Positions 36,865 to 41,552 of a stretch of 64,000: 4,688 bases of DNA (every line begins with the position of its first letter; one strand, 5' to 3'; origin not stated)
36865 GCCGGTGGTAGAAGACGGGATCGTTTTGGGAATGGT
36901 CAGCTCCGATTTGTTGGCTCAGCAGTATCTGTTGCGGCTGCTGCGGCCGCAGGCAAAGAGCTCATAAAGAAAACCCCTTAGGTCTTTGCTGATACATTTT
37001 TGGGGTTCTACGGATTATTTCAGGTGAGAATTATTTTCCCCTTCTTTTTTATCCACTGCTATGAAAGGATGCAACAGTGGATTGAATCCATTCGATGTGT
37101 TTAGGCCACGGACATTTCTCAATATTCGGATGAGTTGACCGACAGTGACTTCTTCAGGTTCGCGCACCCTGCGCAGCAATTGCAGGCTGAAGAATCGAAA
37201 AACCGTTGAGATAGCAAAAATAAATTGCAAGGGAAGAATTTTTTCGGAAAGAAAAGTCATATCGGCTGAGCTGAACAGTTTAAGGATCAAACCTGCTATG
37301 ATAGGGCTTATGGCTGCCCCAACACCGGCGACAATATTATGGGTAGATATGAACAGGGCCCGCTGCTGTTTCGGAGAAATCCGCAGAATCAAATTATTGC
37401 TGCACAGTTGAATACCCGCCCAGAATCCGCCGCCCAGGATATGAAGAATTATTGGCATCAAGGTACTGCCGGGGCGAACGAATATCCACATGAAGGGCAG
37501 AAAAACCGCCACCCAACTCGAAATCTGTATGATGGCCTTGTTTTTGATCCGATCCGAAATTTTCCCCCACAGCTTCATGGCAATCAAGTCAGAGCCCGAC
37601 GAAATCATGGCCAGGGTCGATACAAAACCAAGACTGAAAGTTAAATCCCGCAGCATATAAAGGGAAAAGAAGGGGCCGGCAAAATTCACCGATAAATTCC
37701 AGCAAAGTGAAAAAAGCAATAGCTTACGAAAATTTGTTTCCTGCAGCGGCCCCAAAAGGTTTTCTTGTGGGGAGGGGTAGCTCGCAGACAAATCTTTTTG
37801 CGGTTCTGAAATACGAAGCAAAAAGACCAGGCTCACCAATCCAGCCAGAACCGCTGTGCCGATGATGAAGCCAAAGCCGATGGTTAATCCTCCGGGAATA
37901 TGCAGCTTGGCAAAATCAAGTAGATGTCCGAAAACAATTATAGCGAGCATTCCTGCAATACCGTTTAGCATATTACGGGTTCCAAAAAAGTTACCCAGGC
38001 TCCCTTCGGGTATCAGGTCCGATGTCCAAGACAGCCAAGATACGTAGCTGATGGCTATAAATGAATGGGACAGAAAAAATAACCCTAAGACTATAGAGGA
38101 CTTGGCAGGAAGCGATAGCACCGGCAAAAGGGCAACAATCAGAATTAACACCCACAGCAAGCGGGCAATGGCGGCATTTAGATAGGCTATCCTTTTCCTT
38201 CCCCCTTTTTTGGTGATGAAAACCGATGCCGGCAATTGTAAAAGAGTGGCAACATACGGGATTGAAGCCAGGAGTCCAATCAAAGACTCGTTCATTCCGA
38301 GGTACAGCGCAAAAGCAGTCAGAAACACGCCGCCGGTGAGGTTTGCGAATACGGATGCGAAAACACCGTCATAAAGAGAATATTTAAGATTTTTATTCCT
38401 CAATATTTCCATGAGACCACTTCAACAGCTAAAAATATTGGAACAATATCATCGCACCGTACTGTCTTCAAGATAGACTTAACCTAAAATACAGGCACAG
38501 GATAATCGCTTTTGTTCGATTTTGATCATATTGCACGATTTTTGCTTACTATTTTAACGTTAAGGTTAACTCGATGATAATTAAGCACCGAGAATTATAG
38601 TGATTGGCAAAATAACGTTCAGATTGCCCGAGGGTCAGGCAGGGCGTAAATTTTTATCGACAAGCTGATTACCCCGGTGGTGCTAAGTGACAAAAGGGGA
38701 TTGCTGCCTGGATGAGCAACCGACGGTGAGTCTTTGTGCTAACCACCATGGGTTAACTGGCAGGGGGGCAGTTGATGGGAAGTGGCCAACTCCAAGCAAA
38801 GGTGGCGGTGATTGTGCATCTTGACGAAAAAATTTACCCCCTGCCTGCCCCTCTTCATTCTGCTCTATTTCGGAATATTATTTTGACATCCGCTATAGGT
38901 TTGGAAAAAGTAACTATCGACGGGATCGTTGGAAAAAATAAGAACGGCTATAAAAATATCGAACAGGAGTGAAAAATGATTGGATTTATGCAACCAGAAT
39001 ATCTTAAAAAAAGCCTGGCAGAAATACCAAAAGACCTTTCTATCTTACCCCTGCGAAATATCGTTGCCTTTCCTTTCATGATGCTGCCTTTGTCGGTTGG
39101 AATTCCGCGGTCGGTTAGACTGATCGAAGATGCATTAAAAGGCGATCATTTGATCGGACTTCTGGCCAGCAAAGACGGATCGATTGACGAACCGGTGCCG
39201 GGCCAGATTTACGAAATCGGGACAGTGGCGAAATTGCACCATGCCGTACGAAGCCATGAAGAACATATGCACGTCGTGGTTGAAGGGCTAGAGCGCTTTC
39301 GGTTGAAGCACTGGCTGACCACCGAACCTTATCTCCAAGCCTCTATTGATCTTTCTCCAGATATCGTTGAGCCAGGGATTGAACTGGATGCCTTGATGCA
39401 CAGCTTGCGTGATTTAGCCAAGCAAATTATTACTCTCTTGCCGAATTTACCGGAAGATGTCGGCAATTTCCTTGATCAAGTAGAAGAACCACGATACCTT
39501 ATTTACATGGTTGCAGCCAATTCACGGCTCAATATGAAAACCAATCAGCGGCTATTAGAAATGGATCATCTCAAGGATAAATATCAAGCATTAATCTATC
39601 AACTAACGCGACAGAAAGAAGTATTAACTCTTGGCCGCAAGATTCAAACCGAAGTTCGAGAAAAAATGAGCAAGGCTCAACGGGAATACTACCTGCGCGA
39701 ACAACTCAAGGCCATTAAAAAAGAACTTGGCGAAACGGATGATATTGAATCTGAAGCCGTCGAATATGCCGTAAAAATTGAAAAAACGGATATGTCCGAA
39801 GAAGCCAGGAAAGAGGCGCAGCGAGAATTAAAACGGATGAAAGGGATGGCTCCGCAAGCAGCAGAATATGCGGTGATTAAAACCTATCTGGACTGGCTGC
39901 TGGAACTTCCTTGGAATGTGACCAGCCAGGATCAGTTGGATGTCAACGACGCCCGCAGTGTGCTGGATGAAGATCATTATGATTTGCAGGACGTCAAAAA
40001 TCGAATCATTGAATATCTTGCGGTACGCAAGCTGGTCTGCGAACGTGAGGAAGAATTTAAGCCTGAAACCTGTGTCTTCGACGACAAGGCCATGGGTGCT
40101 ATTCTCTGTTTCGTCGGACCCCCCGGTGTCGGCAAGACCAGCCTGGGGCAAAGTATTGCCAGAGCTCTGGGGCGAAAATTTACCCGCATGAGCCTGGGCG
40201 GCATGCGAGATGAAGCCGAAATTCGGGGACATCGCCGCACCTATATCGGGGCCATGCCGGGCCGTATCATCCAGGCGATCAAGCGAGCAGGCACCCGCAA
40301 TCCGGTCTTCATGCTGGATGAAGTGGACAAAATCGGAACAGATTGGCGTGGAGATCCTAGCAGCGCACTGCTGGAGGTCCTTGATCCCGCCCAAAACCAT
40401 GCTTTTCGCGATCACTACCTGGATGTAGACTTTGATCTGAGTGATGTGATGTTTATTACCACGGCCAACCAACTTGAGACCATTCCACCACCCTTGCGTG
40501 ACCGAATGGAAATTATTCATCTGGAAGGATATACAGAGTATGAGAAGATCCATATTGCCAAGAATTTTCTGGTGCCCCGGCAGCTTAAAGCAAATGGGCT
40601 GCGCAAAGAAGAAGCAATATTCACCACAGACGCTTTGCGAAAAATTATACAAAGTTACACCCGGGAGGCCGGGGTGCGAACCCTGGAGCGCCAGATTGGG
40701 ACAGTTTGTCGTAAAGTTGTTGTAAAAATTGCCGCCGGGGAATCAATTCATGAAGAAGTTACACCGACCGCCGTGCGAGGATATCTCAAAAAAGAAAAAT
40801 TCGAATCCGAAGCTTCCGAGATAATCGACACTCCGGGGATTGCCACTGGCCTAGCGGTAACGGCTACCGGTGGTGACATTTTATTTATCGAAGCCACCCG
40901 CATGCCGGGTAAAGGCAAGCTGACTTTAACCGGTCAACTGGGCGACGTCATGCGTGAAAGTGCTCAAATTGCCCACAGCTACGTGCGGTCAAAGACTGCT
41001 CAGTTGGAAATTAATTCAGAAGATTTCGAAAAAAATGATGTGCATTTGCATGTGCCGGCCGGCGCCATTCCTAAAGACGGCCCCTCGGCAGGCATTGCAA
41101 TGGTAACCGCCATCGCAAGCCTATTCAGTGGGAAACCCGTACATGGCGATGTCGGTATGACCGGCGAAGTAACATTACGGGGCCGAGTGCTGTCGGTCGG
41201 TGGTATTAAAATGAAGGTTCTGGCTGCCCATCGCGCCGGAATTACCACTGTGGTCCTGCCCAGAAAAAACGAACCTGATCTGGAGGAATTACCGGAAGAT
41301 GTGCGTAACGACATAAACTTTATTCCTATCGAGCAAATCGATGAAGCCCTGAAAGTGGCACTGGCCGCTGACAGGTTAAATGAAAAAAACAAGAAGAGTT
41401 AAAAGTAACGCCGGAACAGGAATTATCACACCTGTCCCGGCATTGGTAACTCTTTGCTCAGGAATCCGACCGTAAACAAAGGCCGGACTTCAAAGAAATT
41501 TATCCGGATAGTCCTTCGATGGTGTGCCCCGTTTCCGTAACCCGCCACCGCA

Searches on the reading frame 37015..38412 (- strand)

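Call 7: search_protein_families(library=pfam, proteins=[window:37015-38412:-])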
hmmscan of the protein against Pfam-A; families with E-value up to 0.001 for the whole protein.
window:37015-38412:- (465 aa): 1 family
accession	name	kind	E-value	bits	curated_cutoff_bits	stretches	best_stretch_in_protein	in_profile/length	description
PF07690.21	MFS_1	-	2.4e-22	79.8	33.4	2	235-428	5-186/347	Major Facilitator Superfamily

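Call 8: search_protein_families(library=ncbifam, proteins=[window:37015-38412:-])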
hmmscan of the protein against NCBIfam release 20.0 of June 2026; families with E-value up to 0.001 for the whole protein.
window:37015-38412:- (465 aa): 0 families

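Call 66: search_protein_families(library=padloc, proteins=[window:37015-38412:-], max_evalue=0.001)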
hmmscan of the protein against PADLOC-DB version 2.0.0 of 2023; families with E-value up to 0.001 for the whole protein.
window:37015-38412:- (465 aa): 0 families

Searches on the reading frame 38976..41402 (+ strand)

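Call 7: search_protein_families(library=pfam, proteins=[window:38976-41402:+])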
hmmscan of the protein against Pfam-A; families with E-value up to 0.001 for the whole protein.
window:38976-41402:+ (808 aa): 10 families
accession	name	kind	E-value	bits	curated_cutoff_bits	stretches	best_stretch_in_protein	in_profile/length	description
PF05362.19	Lon_C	-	2.7e-86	288.8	21.1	1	595-797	2-204/205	Lon protease (S16) C-terminal proteolytic domain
PF02190.22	LON_substr_bdg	-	4.2e-40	138.2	28.7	1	21-212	2-200/200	ATP-dependent protease La (LON) substrate-binding domain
PF00004.35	AAA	-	2.6e-25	89.8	21.2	1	377-514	1-126/131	ATPase family associated with various cellular activities (AAA)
PF22667.2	Lon_lid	-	9e-23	80.1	27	1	538-590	1-53/57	Lon protease AAA+ ATPase lid domain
PF07728.20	AAA_5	-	2.6e-11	44.1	22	1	377-511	2-139/139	AAA domain (dynein-related subfamily)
PF13541.12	ChlI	-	9.4e-08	32.4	27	1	638-765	1-121/121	Subunit ChlI of Mg-chelatase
PF07724.20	AAA_2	-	0.00021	21.8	27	1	378-498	7-124/166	AAA domain (Cdc48 subfamily)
PF13401.12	AAA_22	-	0.00064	20.5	27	0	376-458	7-97/130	AAA domain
PF13191.12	AAA_16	-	0.00065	20.7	32.6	0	356-401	4-51/167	AAA ATPase domain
PF05496.18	RuvB_N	-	0.00071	19.8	27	0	378-406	37-65/159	Holliday junction DNA helicase RuvB P-loop domain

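Call 8: search_protein_families(library=ncbifam, proteins=[window:38976-41402:+])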
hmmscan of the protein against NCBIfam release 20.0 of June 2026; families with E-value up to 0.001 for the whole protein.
window:38976-41402:+ (808 aa): 12 families
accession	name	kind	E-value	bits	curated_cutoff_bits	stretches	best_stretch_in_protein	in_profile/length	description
TIGR00763.1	lon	equivalog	1.3e-279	930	608.05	1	23-795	2-794/795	endopeptidase La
NF008053.0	PRK10787.1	equivalog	2e-240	800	891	1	20-799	10-774/784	endopeptidase La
TIGR00764.1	lon_rel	equivalog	3.9e-29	101.7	516.6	1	603-801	406-598/608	ATP-dependent protease LonB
TIGR02902.1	spore_lonB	equivalog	5.3e-27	94.6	723.3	1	581-796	311-531/531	ATP-dependent protease LonB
TIGR02903.1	spore_lon_C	equivalog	4.5e-26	91.5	678.8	1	495-795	329-614/615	Lon family ATP-dependent protease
TIGR02653.1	Lon_rel_chp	hypoth_equivalog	4.6e-11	41.8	628.25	1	618-783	493-659/675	protease Lon-related BREX system protein BrxL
TIGR00416.1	sms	equivalog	5.1e-09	35.4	403.05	1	684-770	353-438/454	DNA repair protein RadA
TIGR02639.1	ClpA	equivalog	3.4e-07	28.9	993.15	1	371-498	485-605/734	ATP-dependent Clp protease ATP-binding subunit ClpA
NF003229.0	PRK04195.1-5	equivalog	1.3e-05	24.1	280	1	377-469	47-131/413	replication factor C large subunit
NF000868.0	PRK00080.1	equivalog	0.00012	21.1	282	0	377-406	54-83/330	Holliday junction branch migration DNA helicase RuvB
TIGR00635.1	ruvB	equivalog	0.00024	20.2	299.05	0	378-406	34-62/305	Holliday junction branch migration DNA helicase RuvB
TIGR00368.1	TIGR00368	hypoth_equivalog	0.00089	17.9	362.4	0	670-803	42-171/499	YifB family Mg chelatase-like AAA ATPase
